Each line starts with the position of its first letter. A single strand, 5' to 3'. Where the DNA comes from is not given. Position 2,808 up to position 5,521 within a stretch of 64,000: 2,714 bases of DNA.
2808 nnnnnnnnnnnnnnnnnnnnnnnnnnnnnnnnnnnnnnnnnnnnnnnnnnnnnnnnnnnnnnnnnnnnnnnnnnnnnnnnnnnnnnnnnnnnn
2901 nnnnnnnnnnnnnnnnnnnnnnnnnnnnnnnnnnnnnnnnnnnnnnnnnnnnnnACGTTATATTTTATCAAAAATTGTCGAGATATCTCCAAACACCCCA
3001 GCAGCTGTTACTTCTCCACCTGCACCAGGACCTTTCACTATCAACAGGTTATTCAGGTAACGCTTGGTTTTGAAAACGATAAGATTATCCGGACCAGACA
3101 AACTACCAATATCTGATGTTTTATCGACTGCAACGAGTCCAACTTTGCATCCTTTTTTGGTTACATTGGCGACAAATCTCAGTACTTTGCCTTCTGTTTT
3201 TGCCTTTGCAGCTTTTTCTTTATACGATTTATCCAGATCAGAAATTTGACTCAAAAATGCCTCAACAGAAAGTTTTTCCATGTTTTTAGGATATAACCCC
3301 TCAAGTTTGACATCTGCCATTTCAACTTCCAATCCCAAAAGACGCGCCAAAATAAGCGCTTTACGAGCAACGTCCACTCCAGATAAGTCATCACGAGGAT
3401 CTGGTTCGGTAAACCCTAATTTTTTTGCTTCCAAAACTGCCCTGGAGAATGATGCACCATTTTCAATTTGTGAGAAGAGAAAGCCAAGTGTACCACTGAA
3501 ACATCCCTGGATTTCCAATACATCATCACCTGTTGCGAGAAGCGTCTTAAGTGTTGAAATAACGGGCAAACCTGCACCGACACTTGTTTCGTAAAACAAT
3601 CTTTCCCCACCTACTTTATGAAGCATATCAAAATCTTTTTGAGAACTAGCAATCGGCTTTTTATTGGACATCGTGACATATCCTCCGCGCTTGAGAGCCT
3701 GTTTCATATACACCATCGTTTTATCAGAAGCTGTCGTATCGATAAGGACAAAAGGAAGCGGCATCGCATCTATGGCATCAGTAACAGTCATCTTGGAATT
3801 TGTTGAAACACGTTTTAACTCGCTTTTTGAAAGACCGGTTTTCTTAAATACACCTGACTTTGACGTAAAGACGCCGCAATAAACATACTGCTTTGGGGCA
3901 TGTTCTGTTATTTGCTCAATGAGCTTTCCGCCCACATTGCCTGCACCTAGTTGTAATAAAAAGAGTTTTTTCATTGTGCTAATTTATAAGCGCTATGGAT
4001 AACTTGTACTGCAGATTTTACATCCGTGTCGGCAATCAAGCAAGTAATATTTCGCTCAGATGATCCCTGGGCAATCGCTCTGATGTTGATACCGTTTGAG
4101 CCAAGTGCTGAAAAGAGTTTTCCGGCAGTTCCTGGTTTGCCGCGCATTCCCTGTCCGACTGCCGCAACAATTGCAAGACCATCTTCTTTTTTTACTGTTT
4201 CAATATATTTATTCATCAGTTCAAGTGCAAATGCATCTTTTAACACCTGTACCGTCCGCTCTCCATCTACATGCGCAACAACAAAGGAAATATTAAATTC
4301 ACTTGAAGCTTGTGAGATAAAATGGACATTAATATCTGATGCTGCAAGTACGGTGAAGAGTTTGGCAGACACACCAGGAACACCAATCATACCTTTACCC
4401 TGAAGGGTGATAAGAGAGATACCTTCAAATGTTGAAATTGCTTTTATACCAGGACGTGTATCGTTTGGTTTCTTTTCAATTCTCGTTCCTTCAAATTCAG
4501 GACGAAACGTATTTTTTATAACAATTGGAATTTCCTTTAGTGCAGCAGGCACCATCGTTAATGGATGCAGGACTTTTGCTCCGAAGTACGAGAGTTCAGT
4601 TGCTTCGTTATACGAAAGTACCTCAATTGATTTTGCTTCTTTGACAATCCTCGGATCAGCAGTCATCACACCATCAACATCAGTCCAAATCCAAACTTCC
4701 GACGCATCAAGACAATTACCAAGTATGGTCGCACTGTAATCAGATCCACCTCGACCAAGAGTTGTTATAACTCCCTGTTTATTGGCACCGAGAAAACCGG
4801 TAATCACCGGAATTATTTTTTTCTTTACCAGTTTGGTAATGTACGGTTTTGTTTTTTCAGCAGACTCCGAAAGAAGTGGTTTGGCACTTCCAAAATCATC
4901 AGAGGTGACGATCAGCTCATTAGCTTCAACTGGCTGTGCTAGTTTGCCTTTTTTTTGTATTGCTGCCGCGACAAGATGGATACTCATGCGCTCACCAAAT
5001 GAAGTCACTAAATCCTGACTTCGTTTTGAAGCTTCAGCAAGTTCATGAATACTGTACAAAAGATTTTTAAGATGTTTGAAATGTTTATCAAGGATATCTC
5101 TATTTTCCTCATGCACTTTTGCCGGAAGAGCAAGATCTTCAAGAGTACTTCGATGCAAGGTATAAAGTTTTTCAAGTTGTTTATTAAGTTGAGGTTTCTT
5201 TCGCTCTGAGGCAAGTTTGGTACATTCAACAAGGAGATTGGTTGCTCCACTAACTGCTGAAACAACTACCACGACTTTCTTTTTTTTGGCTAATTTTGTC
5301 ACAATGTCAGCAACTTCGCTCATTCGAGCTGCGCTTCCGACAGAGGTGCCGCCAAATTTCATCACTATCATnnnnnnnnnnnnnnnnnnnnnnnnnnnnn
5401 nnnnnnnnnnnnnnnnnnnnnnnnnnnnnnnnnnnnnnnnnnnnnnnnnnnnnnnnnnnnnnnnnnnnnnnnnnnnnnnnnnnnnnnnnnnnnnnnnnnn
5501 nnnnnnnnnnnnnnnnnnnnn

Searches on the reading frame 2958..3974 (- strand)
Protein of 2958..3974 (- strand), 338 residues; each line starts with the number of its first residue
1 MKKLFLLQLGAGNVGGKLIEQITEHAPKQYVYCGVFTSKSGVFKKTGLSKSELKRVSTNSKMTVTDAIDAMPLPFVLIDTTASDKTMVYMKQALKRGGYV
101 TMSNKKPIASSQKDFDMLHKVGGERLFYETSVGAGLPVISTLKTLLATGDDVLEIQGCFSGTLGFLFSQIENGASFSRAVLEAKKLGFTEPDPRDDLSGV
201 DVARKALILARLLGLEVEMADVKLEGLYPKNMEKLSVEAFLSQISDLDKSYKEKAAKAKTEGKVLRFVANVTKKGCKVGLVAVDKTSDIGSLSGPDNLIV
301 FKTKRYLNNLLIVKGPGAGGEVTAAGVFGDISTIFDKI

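Call 6: search_protein_families(library=ncbifam, proteins=[window:2958-3974:-])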
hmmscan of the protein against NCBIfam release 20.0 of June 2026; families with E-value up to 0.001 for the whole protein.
window:2958-3974:- (338 aa): 7 families
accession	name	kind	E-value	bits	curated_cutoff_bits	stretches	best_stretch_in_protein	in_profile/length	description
NF006959.0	PRK09436.1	equivalog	3.6e-95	319.7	726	1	7-334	469-812/819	bifunctional aspartate kinase/homoserine dehydrogenase I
NF007003.0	PRK09466.1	subfamily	1.1e-75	255.6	582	1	2-336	457-808/810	bifunctional aspartate kinase/homoserine dehydrogenase II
NF004912.0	PRK06270.1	equivalog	3.6e-41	141.7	373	1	79-336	101-338/343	homoserine dehydrogenase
NF006235.0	PRK08374.1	equivalog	8.1e-39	133.6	451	1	76-331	94-325/336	homoserine dehydrogenase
NF004976.0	PRK06349.1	subfamily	2.7e-35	122.3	205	1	8-335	9-319/430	homoserine dehydrogenase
NF005002.0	PRK06392.1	equivalog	7.6e-20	71.1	296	1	76-233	87-248/329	homoserine dehydrogenase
NF005290.0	PRK06813.1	equivalog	1.1e-18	67.3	286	1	27-335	33-337/346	homoserine dehydrogenase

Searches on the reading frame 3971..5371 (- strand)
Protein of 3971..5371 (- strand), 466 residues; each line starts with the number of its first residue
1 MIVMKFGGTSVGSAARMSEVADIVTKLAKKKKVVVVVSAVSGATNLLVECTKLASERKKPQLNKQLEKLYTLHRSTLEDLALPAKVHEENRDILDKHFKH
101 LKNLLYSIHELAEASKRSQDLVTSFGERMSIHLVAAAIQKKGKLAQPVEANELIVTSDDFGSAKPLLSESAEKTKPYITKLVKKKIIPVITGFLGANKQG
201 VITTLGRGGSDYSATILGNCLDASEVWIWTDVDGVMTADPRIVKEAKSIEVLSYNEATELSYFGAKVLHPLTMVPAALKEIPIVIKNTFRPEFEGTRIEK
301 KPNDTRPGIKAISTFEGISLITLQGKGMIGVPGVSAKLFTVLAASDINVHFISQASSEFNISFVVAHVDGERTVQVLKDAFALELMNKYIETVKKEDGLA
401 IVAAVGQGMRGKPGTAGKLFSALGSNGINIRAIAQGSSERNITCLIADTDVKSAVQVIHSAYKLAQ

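Call 6: search_protein_families(library=ncbifam, proteins=[window:3971-5371:-])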
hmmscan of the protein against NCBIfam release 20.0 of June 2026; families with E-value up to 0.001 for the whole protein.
window:3971-5371:- (466 aa): 29 families (the best 25 are shown)
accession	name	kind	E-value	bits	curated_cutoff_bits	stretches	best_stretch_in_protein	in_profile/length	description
NF004938.0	PRK06291.1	equivalog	1.1e-157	525.5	528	1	2-465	3-464/468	aspartate kinase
NF006959.0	PRK09436.1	equivalog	5.3e-148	494.4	726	1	1-461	1-458/819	bifunctional aspartate kinase/homoserine dehydrogenase I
TIGR00657.1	asp_kinases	subfamily_domain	3.2e-133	445.1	208.7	1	1-463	3-441/442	aspartate kinase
TIGR00656.1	asp_kin_monofn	equivalog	2.9e-122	408.6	402.25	1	1-463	3-405/407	aspartate kinase, monofunctional class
NF006570.0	PRK09084.1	equivalog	1.6e-117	393.3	455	1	1-461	4-447/452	lysine-sensitive aspartokinase 3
NF005155.0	PRK06635.1-4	equivalog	6.7e-79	265.8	346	2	112-465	59-404/407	aspartate kinase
NF006068.0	PRK08210.1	equivalog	2.2e-77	260.9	474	4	110-303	62-250/405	aspartate kinase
NF006540.0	PRK09034.1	equivalog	9.9e-77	258.5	434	3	1-306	1-295/454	aspartate kinase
NF005656.0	PRK07431.1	equivalog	2.3e-75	254.3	657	4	103-305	52-249/587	aspartate kinase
NF006515.0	PRK08961.1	equivalog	4e-75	253.4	802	1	2-460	10-457/861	bifunctional aspartate kinase/diaminopimelate decarboxylase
NF005154.0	PRK06635.1-2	equivalog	1.6e-74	251.7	376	2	103-465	50-405/407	aspartate kinase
NF005156.0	PRK06635.1-5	equivalog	4.1e-66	223.4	594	2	113-465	60-403/411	aspartate kinase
NF007003.0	PRK09466.1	subfamily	1e-64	219.4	582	1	4-461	15-451/810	bifunctional aspartate kinase/homoserine dehydrogenase II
NF005153.0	PRK06635.1-1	equivalog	3.7e-64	217.3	585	2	113-465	60-408/421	aspartate kinase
NF005159.0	PRK06635.2-3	equivalog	1.7e-62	211.8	379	2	113-461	61-404/406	aspartate kinase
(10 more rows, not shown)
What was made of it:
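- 3971..5371 (-): Aspartate kinase; its start overlaps the ilvA stop. call 6 (TIGR00657 445 bits against a cut-off of 209; TIGR00656 409 against 402; the top-scoring model PRK06291 is just below its cut-off, 525.5 against 528)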
